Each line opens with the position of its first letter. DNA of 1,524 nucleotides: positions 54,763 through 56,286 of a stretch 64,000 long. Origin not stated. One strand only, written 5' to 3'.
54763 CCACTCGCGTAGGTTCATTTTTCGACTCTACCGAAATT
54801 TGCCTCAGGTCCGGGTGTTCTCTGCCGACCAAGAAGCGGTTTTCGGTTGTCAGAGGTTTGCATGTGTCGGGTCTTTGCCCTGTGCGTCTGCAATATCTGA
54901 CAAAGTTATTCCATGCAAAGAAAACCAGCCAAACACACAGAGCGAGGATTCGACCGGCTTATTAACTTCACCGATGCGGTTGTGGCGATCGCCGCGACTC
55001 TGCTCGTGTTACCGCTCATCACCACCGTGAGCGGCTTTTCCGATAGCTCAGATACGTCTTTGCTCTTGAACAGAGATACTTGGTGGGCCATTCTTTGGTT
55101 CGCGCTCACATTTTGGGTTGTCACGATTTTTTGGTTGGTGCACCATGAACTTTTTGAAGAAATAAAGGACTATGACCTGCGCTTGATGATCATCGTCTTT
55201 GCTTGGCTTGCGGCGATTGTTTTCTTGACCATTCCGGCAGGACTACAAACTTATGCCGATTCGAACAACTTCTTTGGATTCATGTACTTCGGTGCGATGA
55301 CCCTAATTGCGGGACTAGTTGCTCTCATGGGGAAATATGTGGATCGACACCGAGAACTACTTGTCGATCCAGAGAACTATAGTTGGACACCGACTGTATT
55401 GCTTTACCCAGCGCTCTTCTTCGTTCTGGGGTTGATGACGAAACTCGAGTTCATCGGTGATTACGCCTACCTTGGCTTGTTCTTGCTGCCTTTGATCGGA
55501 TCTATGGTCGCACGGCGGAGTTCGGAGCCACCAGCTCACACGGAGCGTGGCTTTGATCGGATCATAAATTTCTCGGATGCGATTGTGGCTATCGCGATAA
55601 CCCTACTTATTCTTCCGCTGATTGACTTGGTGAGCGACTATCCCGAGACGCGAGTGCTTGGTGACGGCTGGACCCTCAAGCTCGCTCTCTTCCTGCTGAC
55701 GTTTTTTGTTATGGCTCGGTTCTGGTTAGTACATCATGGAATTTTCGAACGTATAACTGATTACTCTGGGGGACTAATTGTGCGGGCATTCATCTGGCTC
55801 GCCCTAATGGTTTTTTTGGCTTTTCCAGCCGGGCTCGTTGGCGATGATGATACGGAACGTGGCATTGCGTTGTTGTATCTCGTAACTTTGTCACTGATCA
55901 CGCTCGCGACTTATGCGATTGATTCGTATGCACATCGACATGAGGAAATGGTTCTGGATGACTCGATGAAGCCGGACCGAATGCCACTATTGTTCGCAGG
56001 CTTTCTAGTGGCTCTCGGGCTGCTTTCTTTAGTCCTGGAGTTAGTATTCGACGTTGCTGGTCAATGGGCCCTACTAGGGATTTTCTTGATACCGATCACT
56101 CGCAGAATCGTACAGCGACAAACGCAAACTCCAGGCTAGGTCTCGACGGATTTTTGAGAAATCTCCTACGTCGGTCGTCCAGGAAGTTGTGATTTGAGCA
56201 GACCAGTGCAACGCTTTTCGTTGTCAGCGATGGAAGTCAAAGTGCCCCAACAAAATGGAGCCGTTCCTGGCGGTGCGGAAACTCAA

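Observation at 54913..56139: Bacterial TMEM175/DUF1211 channel homologue with an internal duplication (two 6-TM repeats in one chain)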

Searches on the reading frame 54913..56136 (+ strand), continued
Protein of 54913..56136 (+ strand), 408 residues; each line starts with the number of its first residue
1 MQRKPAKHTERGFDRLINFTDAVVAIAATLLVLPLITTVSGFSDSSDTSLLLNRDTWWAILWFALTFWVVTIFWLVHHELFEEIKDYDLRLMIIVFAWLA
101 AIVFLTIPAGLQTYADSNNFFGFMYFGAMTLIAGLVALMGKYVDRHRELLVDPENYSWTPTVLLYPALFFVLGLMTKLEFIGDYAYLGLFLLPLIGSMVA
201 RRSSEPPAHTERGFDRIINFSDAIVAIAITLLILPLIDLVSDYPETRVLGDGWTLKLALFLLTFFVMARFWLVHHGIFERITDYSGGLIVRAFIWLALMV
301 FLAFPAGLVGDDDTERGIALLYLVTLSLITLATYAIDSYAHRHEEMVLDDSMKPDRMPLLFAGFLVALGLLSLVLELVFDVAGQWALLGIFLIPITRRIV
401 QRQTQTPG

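Call 31: fold_search(model_id=the predicted structure, library=pdb)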
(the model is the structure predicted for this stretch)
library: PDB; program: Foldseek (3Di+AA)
matches with E <= 10: 215; with E <= 0.001: 11
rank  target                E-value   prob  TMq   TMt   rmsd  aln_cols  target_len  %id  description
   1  9vsp_A                2.9e-10  1.00  0.69  0.69   5.8       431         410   19  The DCY1020-bound structure of TMEM175 (released 2025-09-17)
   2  9vsq_A                7.1e-10  1.00  0.66  0.65   6.5       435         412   20  The TUG-891-bound structure of TMEM175 (released 2025-09-17)
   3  6w8p_B                8.4e-10  1.00  0.69  0.66   6.0       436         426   18  Structure of membrane protein with ions (released 2021-08-04)
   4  6w8o_A                1.4e-09  1.00  0.69  0.67   6.1       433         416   18  Structure of an Apo membrane protein (released 2021-08-04)
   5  7lf6_A                1.6e-09  1.00  0.73  0.74   4.9       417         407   20  Structure of lysosomal membrane protein (released 2022-01-26)
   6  6w8p_A                2.1e-09  1.00  0.71  0.70   5.3       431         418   19  Structure of membrane protein with ions (released 2021-08-04)
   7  6w8n_A                4.6e-09  1.00  0.72  0.73   4.9       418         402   20  Structure of a trans-membrane protein (released 2021-08-04)
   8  8fy5_A                9.8e-08  1.00  0.61  0.64   9.5       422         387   18  Human TMEM175-LAMP1 full-length complex (released 2023-06-28)
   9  6wc9_A                5.1e-07  1.00  0.64  0.70   5.6       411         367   18  Human open state TMEM175 in KCl (released 2020-04-15)
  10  7unm_A                5.6e-07  1.00  0.66  0.72   5.4       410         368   18  Human TMEM175 in an closed state (released 2022-06-29)
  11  8vic_A                1.3e-06  1.00  0.64  0.72   5.2       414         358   16  AP-6 bound human TMEM175 (released 2024-08-14)
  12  5vre_A                1.2e-01  1.00  0.33  0.65   6.1       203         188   22  Crystal structure of a lysosomal potassium-selective channel TMEM175 homolog from Chamaesiphon Minutus (released 2017-07-19)
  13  6swr_B                1.6e-01  1.00  0.33  0.54   7.9       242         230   16  Crystal structure of the lysosomal potassium channel MtTMEM175 T38A mutant soaked with zinc (released 2020-04-15)
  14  6hd8_B                2.0e-01  1.00  0.33  0.53   8.1       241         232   16  Crystal structure of the potassium channel MtTMEM175 in complex with a Nanobody-MBP fusion protein (released 2019-08-28)
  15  6hdc_B                2.4e-01  1.00  0.32  0.53   8.2       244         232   16  Crystal structure of the potassium channel MtTMEM175 T38A variant in complex with a Nanobody-MBP fusion protein (released 2019-08-28)
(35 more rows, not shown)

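Call 38: list_cluster_members(proteins=[P0001, P0003, P0006, P0069, P0124, P0122, P0123, P0160, P0132, P0140])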
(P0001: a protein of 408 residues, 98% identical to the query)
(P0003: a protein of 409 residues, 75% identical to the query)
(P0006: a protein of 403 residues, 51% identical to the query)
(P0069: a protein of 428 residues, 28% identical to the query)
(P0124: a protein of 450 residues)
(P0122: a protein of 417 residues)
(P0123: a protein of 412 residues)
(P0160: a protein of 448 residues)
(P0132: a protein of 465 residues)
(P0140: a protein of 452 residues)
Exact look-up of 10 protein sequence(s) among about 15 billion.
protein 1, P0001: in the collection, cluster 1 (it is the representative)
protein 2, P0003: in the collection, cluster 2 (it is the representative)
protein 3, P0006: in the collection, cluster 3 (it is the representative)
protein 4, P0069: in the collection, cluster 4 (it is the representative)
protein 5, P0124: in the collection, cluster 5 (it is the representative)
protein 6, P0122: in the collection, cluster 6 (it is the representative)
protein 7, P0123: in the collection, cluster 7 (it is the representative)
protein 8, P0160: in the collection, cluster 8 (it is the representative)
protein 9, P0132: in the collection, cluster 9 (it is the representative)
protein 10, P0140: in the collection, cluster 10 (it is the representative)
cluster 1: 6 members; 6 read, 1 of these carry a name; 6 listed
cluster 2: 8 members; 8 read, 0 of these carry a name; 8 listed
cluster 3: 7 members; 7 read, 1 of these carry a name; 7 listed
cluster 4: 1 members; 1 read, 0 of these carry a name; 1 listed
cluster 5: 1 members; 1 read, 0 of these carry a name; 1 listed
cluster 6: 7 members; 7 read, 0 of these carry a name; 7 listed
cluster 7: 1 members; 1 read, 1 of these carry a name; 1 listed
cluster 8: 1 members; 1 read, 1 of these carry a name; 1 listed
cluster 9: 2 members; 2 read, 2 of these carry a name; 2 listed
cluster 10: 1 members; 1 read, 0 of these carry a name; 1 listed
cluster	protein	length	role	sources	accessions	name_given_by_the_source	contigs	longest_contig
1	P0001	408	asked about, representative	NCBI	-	-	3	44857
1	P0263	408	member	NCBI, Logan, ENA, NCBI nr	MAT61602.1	MAG: hypothetical protein CMH41_08185 [Micrococcales bacterium] | hypothetical protein [Micrococcales bacterium]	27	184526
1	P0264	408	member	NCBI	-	-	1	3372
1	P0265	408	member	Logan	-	-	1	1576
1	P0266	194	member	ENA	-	-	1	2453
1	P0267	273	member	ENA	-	-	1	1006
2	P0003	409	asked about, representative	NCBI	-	-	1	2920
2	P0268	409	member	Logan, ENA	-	-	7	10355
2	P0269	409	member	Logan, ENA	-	-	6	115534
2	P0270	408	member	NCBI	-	-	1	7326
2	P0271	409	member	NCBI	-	-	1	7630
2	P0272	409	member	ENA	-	-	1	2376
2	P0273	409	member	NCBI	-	-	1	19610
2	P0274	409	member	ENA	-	-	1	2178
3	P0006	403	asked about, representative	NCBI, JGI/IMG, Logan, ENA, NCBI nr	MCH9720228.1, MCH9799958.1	MAG: DUF1211 domain-containing protein [Actinomycetia bacterium] | DUF1211 domain-containing protein [Actinomycetes bacterium]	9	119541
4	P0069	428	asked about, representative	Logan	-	-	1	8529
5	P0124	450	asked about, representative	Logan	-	-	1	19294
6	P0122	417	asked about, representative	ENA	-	-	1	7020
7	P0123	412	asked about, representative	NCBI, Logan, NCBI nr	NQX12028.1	DUF1211 domain-containing protein [Microbacteriaceae bacterium VKM Ac-2855]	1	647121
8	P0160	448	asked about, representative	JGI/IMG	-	uncharacterized membrane protein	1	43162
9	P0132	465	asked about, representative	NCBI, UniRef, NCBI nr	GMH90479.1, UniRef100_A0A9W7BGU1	hypothetical protein TrVE_jg4161 [Triparma verrucosa] | Endosomal/lysosomal proton channel TMEM175 n=1 Tax=Triparma verrucosa TaxID=1606542 ...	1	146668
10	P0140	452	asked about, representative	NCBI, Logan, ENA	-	-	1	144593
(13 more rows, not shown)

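Call 39: find_encoding_contigs(protein=window:54913-56136:+, flank=6000, max_places=5)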
Protein window:54913-56136:+ (408 aa): 23 contigs read that carry it; 5 places shown.
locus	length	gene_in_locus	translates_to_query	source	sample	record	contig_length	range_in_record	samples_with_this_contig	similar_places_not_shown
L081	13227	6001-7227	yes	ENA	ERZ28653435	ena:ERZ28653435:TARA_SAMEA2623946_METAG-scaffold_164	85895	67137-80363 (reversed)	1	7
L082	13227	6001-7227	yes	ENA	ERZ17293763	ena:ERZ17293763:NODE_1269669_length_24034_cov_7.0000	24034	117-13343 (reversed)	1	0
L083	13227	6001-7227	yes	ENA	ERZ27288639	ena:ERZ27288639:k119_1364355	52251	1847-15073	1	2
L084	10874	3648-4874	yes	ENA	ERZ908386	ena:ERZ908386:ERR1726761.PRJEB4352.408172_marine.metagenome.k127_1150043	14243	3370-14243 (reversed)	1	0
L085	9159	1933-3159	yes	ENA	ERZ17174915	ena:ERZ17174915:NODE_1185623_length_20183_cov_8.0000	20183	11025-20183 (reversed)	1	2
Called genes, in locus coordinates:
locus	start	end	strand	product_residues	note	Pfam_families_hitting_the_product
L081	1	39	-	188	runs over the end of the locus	PF04525:LOR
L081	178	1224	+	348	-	PF13367:PrsW-protease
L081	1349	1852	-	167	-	-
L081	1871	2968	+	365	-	PF04909:Amidohydro_2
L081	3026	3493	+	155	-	PF20589:DUF6790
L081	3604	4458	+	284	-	PF00106:adh_short, PF08659:KR, PF13561:adh_short_C2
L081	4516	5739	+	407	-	PF12697:Abhydrolase_6, PF07819:PGAP1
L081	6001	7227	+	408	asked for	PF06736:TMEM175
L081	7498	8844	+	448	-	PF24684:Vgb_lyase, PF07494:Reg_prop (faint), PF01436:NHL (faint), PF24684:Vgb_lyase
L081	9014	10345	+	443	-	-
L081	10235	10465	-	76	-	-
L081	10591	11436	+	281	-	-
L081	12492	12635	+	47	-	-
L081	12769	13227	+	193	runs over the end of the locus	-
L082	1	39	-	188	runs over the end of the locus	PF04525:LOR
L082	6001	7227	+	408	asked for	PF06736:TMEM175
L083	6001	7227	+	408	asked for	PF06736:TMEM175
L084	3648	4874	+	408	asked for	PF06736:TMEM175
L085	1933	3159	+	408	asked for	PF06736:TMEM175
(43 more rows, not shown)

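Call 40: list_cluster_members(proteins=[P0149, P0159, P0057, P0128, P0025, P0031, P0200, P0016, P0010, P0174])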
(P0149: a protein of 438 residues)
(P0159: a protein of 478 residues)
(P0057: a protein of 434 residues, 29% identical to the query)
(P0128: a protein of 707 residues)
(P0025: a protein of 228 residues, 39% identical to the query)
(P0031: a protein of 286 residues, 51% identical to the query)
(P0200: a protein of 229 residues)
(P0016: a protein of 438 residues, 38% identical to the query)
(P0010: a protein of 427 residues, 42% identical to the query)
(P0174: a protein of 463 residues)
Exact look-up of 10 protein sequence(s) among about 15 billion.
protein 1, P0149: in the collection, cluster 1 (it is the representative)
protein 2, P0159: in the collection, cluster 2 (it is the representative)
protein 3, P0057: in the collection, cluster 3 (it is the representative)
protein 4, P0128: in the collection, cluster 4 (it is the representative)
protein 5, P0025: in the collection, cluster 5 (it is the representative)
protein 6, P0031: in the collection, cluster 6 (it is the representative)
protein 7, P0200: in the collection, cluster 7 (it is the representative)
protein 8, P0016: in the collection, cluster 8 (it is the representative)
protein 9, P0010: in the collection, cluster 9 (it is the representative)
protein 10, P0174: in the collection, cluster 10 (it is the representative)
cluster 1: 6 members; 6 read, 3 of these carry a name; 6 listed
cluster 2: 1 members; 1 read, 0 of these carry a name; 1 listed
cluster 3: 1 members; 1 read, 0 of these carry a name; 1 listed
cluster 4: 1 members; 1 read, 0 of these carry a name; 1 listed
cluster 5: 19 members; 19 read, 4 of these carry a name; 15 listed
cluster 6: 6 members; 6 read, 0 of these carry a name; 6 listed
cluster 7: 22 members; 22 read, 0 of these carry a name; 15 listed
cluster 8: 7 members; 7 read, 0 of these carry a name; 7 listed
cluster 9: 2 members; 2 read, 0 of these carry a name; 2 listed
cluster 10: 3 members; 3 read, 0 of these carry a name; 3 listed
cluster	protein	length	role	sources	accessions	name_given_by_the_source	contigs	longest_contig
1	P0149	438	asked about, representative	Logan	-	-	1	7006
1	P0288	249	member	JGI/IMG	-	uncharacterized membrane protein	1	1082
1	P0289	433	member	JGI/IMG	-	uncharacterized membrane protein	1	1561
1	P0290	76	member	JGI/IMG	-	hypothetical protein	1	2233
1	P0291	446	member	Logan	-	-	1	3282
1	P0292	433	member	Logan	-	-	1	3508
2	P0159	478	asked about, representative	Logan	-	-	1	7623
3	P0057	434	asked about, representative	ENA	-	-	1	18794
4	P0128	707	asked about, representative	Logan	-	-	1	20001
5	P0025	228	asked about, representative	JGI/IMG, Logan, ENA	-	-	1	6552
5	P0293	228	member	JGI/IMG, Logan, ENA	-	uncharacterized membrane protein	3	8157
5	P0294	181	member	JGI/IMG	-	uncharacterized membrane protein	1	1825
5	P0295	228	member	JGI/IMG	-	uncharacterized membrane protein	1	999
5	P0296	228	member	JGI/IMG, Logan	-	uncharacterized membrane protein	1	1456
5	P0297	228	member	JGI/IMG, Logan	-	-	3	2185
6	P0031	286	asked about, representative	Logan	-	-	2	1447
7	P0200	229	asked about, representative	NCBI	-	-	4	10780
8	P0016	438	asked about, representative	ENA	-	-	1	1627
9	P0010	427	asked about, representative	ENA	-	-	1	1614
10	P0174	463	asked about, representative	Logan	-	-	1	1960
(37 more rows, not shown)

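Call 49: find_encoding_contigs(protein=P0140, flank=4000, max_places=1)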
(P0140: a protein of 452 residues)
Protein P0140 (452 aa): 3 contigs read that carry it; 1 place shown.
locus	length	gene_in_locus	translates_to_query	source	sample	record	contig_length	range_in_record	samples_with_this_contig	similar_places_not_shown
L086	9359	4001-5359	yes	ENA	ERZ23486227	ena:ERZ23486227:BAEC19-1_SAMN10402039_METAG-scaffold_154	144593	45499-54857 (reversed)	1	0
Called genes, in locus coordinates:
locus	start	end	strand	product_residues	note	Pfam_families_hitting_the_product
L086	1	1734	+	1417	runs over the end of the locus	-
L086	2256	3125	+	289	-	PF12146:Hydrolase_4, PF00561:Abhydrolase_1, PF12697:Abhydrolase_6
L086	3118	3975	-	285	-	PF11716:MDMPI_N, PF07398:MDMPI_C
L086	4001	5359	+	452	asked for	PF06736:TMEM175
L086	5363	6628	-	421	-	PF02844:GARS_N, PF01071:GARS_A, PF02222:ATP-grasp (faint), PF02786:CPSase_L_D2 (weak), PF02843:GARS_C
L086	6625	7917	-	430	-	PF00709:Adenylsucc_synt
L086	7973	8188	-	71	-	PF07311:Dodecin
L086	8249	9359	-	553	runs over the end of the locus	PF03583:LIP (weak)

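Call 50: find_encoding_contigs(protein=P0124, flank=4000, max_places=1)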
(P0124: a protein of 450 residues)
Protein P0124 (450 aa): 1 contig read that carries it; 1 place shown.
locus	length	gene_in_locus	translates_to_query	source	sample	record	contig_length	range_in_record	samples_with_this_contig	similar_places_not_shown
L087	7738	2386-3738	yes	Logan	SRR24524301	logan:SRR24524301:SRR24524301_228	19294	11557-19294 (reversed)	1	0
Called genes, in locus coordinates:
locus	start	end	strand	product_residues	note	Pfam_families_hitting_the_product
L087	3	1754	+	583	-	?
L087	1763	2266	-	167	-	-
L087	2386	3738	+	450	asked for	PF06736:TMEM175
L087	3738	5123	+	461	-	PF06736:TMEM175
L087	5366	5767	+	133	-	PF07804:HipA_C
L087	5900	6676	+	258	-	PF07929:PRiA4_ORF3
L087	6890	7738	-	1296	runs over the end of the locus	PF17164:DUF5122, PF12371:TMEM131_like_N (faint), PF22067:Cep192_D3 (faint), PF15780:ASH (weak), PF07610:DUF1573 (weak), PF15780:ASH, PF22073:Cep192_D4 (weak), PF22544:HYDIN_VesB_CFA65-like_Ig, +1 more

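Call 56: find_encoding_contigs(protein=P0006, flank=5000, max_places=1)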
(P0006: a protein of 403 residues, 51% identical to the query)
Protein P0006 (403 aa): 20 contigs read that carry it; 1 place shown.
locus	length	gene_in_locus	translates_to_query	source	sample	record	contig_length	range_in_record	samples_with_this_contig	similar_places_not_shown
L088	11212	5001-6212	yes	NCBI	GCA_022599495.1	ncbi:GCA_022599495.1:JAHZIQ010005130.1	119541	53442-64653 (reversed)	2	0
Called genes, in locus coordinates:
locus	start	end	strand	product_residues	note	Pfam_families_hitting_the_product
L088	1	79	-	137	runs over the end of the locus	-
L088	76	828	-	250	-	PF01113:DapB_N, PF05173:DapB_C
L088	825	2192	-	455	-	PF00675:Peptidase_M16, PF05193:Peptidase_M16_C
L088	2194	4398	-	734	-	PF01138:RNase_PH, PF03725:RNase_PH_C (faint), PF03726:PNPase, PF01138:RNase_PH, PF00013:KH_1, PF00575:S1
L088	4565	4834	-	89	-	PF00312:Ribosomal_S15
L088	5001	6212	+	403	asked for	PF06736:TMEM175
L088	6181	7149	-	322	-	PF06574:FAD_syn, PF01687:Flavokinase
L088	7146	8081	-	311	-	PF01509:TruB_N, PF16198:TruB_C_2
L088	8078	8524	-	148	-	PF02033:RBFA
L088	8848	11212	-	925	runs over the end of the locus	PF04760:IF2_N, PF00009:GTP_EFTU, PF00071:Ras, PF01926:MMR_HSR1, PF22042:EF-G_D2, PF11987:IF-2, PF03144:GTP_EFTU_D2 (weak)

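Call 57: find_encoding_contigs(protein=P0008, flank=5000, max_places=1)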
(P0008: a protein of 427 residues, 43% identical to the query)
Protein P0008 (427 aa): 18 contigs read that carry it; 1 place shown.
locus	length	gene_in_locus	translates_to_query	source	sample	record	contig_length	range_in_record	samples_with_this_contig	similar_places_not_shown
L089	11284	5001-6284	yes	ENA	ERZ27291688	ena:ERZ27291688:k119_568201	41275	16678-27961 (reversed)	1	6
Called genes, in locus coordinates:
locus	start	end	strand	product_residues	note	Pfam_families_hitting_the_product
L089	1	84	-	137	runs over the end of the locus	-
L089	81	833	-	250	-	PF01113:DapB_N, PF05173:DapB_C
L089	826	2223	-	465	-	PF00675:Peptidase_M16, PF05193:Peptidase_M16_C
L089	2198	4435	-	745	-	PF01138:RNase_PH, PF03725:RNase_PH_C (faint), PF03726:PNPase, PF01138:RNase_PH, PF00013:KH_1, PF00575:S1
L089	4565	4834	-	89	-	PF00312:Ribosomal_S15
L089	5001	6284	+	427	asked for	PF06736:TMEM175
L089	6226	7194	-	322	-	PF06574:FAD_syn, PF01467:CTP_transf_like (weak), PF01687:Flavokinase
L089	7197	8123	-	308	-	PF01509:TruB_N, PF16198:TruB_C_2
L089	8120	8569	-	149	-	PF02033:RBFA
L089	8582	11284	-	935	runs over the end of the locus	PF04760:IF2_N, PF00009:GTP_EFTU, PF00071:Ras (weak), PF01926:MMR_HSR1, PF22042:EF-G_D2, PF03144:GTP_EFTU_D2 (faint), PF11987:IF-2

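Call 58: find_encoding_contigs(protein=P0007, flank=5000, max_places=1)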
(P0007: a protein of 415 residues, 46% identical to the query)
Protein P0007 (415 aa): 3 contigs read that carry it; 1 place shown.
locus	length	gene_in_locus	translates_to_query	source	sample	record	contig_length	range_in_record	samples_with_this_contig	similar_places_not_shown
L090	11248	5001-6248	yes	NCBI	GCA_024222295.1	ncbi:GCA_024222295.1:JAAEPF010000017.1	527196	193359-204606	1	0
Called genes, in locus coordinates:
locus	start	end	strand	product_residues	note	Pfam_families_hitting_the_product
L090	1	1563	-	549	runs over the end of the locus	PF06609:TRI12, PF07690:MFS_1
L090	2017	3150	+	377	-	PF00144:Beta-lactamase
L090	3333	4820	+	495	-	PF00171:Aldedh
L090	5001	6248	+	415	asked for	PF06736:TMEM175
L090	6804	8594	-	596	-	-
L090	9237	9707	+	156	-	PF20589:DUF6790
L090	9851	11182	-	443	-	PF03583:LIP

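Call 63: find_homologous_proteins(query=A3, max_evalue=1e-10)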
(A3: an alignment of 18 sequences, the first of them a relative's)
Query A3 (18 sequences) (450 aa, profile of the alignment): 27 proteins with E <= 1e-10 among 8000 candidates.
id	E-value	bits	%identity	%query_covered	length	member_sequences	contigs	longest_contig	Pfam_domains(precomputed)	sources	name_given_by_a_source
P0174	1.1e-141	491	30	24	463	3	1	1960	PF06736.17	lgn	-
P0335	6.2e-128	445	22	96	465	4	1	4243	PF06736.17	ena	-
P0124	6.3e-128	445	100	100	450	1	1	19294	PF06736.17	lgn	-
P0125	1.2e-127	444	42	96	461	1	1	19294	PF06736.17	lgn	-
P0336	5.2e-121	423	23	78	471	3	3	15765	PF06736.17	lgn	-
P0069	3.5e-113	397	41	97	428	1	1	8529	PF06736.17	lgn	-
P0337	7.1e-104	366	23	86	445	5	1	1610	PF06736.17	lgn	-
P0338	5.6e-103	363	26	79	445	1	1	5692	PF06736.17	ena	-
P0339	6.1e-100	353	23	86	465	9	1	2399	PF06736.17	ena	-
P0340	7.6e-98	346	28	32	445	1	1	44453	PF06736.17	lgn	-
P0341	8.8e-97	343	25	97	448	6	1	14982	PF06736.17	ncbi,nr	ncbi:MAG: hypothetical protein CMJ52_05610 [Planctomycetaceae bacterium]|nr:hypothetical protein [Pl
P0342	1.5e-94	335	22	90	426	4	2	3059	PF06736.17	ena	-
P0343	9.5e-94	333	22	95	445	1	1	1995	PF06736.17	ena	-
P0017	2.1e-60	223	28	75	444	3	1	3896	PF06736.17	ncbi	-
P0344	2.5e-50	190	29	74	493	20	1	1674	PF06736.17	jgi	jgi:uncharacterized membrane protein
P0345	2.1e-41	160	30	45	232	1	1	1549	PF06736.17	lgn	-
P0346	3.6e-38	150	29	40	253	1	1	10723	PF06736.17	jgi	-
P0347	4.0e-38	149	30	46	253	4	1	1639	PF06736.17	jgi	-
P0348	5.4e-38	149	26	45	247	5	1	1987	PF06736.17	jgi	jgi:uncharacterized membrane protein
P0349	9.6e-38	148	31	39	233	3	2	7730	PF06736.17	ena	-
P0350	7.3e-37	145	26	46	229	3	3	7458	PF06736.17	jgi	jgi:TMEM175 potassium channel family protein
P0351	8.0e-37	145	36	32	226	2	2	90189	PF06736.17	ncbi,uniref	ncbi:TMEM175 family protein [Nocardiopsis flavescens]|uniref:TMEM175 family protein n=1 Tax=Nocardio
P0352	3.1e-36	143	29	39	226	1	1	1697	PF06736.17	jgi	jgi:uncharacterized membrane protein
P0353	3.1e-33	133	25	46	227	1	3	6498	PF06736.17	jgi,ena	jgi:uncharacterized membrane protein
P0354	1.2e-32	131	37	23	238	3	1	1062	PF06736.17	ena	-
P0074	3.5e-30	123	43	22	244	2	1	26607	PF06736.17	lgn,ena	-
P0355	3.7e-29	120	34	24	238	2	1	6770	PF06736.17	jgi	jgi:uncharacterized membrane protein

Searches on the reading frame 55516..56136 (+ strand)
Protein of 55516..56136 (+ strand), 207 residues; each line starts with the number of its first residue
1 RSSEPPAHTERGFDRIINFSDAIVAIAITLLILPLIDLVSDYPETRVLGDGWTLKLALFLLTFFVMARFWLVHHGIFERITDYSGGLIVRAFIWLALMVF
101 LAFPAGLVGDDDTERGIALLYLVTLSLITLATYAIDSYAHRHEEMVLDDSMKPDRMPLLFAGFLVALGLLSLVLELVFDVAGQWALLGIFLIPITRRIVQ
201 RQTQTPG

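Call 3: search_protein_families(library=pfam, proteins=[window:55516-56136:+], max_evalue=0.01)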
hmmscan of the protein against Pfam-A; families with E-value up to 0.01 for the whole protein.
window:55516-56136:+ (207 aa): 1 family
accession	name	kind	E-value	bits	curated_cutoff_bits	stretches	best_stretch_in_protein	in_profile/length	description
PF06736.16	TMEM175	-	3.6e-15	56.7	25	1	15-101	1-87/88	Endosomal/lysosomal potassium channel TMEM175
